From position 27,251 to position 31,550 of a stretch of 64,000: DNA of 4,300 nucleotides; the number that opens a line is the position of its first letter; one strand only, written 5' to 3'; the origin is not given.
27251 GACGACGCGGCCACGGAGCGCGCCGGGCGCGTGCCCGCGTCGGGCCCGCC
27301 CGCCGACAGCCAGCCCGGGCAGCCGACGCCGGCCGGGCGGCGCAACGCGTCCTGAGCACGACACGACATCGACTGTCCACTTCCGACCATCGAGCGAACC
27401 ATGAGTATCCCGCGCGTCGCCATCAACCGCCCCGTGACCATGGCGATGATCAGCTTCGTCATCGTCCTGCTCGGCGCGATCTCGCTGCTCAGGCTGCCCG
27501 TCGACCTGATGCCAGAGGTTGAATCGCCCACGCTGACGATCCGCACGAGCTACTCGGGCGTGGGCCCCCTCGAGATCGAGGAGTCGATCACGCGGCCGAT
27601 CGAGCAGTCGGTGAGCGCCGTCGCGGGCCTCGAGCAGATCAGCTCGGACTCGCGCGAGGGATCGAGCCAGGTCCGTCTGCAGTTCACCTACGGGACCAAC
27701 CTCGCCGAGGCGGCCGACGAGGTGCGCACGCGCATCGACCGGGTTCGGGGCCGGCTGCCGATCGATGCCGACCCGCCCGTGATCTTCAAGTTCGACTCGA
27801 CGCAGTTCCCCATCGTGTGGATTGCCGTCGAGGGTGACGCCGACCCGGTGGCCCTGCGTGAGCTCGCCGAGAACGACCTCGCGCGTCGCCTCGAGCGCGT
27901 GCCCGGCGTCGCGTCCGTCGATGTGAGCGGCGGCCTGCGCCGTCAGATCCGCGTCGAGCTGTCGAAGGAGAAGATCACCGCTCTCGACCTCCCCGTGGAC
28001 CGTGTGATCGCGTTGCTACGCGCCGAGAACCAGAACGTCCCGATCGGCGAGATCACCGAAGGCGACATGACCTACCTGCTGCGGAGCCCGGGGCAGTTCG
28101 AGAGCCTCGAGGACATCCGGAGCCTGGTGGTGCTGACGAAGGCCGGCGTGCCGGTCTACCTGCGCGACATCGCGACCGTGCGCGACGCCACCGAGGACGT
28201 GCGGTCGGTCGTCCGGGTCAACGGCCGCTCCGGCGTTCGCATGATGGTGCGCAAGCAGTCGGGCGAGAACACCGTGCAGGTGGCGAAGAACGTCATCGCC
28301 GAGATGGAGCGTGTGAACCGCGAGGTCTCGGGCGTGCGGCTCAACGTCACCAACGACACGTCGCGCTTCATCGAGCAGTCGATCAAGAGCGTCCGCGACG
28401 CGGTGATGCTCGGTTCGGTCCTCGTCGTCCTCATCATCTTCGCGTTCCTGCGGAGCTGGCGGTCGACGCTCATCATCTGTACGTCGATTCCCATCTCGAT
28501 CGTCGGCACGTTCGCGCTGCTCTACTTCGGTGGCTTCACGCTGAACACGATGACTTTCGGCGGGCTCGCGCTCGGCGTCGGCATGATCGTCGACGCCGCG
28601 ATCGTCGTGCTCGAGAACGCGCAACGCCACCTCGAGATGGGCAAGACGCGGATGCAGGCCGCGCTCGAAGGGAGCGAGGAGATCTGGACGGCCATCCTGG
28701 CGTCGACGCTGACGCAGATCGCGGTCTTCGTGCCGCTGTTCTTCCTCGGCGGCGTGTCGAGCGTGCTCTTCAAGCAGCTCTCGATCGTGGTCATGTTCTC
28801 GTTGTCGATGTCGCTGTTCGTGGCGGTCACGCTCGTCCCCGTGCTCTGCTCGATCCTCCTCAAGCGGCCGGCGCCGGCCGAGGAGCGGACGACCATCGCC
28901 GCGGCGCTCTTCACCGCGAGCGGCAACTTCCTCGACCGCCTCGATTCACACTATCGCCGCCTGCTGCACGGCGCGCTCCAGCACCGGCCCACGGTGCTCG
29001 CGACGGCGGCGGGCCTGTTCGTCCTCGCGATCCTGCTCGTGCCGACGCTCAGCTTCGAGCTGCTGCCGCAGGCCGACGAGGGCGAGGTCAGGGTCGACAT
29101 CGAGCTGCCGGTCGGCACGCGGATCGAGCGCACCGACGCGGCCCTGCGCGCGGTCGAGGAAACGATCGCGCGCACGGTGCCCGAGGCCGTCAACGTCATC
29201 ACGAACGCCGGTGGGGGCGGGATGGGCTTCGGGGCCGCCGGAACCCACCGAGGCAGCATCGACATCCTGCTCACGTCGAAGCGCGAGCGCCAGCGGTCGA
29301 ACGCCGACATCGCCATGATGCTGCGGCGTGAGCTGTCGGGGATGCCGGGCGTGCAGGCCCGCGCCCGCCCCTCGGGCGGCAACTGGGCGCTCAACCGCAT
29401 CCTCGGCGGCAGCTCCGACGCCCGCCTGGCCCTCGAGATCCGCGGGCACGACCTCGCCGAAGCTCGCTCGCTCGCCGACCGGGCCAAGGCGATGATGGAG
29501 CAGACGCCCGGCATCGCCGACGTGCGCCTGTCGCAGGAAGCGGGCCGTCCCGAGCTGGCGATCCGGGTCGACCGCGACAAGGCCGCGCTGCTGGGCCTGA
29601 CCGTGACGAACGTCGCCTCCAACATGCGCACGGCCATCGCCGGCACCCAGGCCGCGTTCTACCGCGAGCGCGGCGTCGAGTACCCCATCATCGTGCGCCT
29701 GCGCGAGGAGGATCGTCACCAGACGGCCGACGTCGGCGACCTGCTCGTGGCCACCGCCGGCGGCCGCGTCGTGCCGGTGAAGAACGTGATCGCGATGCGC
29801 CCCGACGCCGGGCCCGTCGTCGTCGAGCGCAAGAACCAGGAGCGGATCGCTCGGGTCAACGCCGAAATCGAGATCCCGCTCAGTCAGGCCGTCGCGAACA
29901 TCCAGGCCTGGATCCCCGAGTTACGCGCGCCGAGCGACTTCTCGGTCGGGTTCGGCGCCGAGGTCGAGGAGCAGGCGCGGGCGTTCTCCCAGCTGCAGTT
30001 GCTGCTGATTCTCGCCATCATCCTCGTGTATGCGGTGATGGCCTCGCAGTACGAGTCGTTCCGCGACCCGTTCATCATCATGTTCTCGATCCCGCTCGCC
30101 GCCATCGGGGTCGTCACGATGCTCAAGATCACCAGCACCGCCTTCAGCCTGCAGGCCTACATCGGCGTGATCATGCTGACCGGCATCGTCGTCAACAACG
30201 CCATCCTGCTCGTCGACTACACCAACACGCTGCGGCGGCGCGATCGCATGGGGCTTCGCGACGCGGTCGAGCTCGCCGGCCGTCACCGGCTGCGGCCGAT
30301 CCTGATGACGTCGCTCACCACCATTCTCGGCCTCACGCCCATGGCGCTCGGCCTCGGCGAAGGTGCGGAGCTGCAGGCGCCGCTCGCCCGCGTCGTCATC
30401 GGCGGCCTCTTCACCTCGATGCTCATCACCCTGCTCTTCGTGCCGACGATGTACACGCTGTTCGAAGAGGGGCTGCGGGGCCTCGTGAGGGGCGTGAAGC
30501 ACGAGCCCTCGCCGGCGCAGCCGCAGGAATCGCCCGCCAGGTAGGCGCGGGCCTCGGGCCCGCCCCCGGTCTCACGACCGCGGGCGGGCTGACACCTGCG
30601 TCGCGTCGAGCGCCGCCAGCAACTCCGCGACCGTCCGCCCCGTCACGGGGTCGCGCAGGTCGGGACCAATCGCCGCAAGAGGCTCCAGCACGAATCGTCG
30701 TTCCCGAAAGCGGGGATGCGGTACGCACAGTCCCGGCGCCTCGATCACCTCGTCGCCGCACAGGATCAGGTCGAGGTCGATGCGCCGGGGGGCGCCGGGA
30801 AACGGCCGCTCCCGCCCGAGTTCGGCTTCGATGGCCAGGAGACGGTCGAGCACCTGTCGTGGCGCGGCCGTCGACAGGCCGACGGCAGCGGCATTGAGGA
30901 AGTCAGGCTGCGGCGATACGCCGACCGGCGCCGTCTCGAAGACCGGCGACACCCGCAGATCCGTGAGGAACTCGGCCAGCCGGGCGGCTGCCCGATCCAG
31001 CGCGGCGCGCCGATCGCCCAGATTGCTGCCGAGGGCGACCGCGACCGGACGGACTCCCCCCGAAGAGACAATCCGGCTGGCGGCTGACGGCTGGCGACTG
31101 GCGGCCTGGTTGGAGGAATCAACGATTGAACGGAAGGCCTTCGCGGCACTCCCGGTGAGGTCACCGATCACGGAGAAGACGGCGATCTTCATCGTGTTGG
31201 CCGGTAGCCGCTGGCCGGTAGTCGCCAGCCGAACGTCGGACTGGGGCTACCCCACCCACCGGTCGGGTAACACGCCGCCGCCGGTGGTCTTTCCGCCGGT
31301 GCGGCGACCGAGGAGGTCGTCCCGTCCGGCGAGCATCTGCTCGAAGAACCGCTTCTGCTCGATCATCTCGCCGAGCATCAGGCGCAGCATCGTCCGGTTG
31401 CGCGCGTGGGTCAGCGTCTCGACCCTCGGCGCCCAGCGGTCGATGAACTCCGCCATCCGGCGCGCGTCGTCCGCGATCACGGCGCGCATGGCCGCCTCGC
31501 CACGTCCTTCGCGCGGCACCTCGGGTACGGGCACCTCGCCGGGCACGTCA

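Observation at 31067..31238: Block-conserved ~160-170-nt element present twice in the window, on opposite strands, each time starting just after a stop codon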

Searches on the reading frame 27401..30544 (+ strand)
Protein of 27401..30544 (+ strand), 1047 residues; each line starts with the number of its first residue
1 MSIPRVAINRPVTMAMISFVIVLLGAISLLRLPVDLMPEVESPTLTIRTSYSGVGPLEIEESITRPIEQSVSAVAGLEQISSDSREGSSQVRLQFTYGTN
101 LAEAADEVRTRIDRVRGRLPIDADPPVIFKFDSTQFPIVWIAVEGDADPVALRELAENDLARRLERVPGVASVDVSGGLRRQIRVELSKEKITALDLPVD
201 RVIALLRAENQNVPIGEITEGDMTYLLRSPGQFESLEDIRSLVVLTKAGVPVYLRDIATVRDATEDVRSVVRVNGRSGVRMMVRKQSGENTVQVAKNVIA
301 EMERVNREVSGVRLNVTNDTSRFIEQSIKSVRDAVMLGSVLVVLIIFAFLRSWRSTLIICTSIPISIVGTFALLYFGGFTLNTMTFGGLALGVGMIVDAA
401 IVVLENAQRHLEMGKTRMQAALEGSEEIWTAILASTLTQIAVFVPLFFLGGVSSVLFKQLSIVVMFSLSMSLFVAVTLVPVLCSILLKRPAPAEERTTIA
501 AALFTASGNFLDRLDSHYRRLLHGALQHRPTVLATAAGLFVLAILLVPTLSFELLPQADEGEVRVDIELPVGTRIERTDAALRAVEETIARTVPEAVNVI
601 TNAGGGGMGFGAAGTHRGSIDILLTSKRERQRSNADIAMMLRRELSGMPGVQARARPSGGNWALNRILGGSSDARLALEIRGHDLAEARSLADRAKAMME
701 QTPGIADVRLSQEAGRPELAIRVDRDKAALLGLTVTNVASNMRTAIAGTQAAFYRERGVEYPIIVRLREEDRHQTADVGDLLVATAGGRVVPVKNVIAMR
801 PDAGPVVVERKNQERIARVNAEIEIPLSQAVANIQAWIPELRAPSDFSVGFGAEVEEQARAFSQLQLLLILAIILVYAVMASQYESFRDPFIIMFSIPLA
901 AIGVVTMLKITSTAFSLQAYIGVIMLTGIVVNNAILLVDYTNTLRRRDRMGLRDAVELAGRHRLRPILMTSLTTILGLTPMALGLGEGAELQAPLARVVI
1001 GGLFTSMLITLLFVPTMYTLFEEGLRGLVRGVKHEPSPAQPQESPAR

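Call 37: find_encoding_contigs(protein=window:27401-30544:+, flank=10000, max_places=10)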
Protein window:27401-30544:+ (1047 aa): 23 contigs read that carry it; 10 places shown.
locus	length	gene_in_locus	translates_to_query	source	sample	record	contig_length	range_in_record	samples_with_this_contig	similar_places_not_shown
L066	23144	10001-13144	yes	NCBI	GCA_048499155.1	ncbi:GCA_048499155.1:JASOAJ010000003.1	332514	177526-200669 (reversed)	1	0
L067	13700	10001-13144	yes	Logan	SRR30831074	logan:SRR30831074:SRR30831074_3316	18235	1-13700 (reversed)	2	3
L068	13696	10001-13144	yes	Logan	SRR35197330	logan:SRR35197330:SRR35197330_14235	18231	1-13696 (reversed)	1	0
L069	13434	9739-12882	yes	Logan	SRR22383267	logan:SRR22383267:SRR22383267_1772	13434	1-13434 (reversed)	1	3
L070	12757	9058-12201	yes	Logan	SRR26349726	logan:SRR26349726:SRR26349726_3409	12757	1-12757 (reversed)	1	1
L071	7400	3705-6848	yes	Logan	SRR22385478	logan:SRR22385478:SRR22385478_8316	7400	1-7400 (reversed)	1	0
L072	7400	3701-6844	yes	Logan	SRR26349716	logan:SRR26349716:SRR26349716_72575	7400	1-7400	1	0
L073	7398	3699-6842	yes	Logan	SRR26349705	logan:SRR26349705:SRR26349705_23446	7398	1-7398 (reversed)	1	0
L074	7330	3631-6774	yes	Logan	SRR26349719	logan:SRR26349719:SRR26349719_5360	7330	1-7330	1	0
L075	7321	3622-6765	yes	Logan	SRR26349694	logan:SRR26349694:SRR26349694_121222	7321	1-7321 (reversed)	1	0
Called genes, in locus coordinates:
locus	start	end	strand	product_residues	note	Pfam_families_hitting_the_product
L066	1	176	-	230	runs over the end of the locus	PF00702:Hydrolase, PF13419:HAD_2 (weak), PF13242:Hydrolase_like (faint)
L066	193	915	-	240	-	PF13709:DUF4159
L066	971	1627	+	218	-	PF04542:Sigma70_r2, PF08281:Sigma70_r4_2, PF04545:Sigma70_r4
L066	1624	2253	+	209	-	-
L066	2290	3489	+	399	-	PF02401:LYTB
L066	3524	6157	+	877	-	PF00246:Peptidase_M14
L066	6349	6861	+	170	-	PF13801:Metal_resist, PF07813:LTXXQ (weak)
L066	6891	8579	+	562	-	PF02321:OEP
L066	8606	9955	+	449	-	PF25917:BSH_RND, PF25973:BSH_CzcB, PF25885:HH_EMRA (weak), PF25876:HH_MFP_RND (weak), PF25954:Beta-barrel_RND_2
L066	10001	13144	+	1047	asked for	PF00873:ACR_tran, PF03176:MMPL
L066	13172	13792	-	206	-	PF01288:HPPK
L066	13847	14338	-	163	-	-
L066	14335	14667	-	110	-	PF21157:DksA_N, PF01258:zf-dskA_traR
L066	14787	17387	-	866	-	PF12704:MacB_PCD, PF02687:FtsX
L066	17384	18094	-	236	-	PF00005:ABC_tran, PF13304:AAA_21 (faint)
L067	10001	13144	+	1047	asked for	PF00873:ACR_tran, PF03176:MMPL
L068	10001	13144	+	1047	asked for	PF00873:ACR_tran, PF03176:MMPL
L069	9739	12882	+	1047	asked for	PF00873:ACR_tran, PF03176:MMPL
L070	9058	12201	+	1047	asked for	PF00873:ACR_tran, PF03176:MMPL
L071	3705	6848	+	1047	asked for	PF00873:ACR_tran, PF03176:MMPL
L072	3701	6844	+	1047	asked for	PF00873:ACR_tran, PF03176:MMPL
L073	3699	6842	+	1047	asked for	PF00873:ACR_tran, PF03176:MMPL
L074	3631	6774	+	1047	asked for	PF00873:ACR_tran, PF03176:MMPL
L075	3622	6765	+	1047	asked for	PF00873:ACR_tran, PF03176:MMPL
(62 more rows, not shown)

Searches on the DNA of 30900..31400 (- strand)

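Call 9: search_rna_families(source=window, start=30900, end=31400, threshold=evalue, max_evalue=10)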
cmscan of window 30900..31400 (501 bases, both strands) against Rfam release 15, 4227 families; matches with E-value up to 10: 6.
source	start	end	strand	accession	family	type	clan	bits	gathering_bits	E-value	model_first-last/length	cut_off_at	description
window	31326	31365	-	RF03054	Xanthine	Cis-reg; riboswitch;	-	15.7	36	1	1-56/56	no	Xanthine riboswitch aptamer (NMT1 RNA)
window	31075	31230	+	RF04104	MIR918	Gene; miRNA;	-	15.7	268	2.3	1-265/265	no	MIR918 microRNA precursor family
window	31186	31287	+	RF00627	P15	Gene;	-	15.5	70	0.73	1-119/119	no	Pseudomonas sRNA P15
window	31164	31277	+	RF02826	Scr6925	Gene; sRNA;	-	14.9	50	4.9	1-131/131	no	Streptomyces RNA 6925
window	30952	31013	+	RF03782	mir-3661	Gene; miRNA;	-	13.9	77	9.3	1-84/84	no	mir-3661 microRNA precursor family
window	30953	30983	+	RF02867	ncS011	Gene; sRNA;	-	11.3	48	1.8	71-101/207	no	Burkholderia sRNA 11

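Call 72: search_rna_families(sources=[L076, L077], threshold=gathering)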
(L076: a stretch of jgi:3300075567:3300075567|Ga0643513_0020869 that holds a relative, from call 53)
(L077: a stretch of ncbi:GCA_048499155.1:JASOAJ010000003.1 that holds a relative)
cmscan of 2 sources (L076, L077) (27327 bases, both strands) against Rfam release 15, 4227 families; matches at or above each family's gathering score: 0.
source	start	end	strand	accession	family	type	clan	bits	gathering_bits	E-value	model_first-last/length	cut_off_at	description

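Call 73: search_dna_similar(query=window:31058-31246:-, collection=plasmids, mode=distant, max_evalue=0.001, max_rows=10)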
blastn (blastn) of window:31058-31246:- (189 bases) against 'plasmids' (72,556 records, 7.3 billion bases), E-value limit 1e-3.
No match.

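Call 74: search_dna_similar(query=window:31058-31246:-, collection=phages, mode=distant, max_evalue=0.001, max_rows=10)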
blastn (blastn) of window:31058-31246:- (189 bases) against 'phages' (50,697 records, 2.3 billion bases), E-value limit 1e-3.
No match.

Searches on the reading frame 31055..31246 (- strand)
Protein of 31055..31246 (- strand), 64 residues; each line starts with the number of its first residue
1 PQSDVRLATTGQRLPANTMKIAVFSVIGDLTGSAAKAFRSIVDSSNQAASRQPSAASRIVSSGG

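Call 51: search_protein_representatives(protein=window:31055-31246:-)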
Query: 64 residues. Proteins with E-value up to 0.001 (for the whole library): 1; up to 1e-10: 0; up to 1e-30: 0. The best 1 are listed.
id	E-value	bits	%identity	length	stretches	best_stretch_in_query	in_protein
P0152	2.8e-06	43.6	74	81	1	5-39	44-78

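Call 53: find_encoding_contigs(protein=P0152, flank=10000, max_places=6)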
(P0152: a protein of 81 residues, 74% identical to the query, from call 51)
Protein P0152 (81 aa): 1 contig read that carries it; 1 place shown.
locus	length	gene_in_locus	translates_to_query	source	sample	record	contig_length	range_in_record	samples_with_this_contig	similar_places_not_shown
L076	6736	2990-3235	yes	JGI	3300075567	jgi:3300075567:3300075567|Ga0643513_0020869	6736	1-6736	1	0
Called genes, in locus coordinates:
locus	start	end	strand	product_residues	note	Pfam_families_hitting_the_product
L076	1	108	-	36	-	?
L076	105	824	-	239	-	PF12322:T4_baseplate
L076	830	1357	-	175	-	PF06841:Phage_T4_gp19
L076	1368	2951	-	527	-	PF04984:Phage_sheath_1, PF17482:Phage_sheath_1C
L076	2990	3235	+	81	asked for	-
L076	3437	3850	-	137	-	PF01850:PIN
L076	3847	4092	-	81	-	PF19891:DUF6364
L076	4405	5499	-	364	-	PF26340:DNA-SBD_ScoMcrA, PF13391:HNH_2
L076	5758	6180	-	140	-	PF01850:PIN (weak), PF13470:PIN_3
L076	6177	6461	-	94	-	PF02604:PhdYeFM_antitox (weak)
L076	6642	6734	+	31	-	?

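Call 57: list_cluster_members(proteins=[P0152])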
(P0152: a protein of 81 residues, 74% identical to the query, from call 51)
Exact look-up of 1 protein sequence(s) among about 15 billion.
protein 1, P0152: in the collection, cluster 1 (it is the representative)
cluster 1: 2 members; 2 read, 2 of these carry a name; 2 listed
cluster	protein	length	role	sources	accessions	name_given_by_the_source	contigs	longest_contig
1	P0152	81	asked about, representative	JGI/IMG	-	hypothetical protein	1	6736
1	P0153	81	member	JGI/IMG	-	hypothetical protein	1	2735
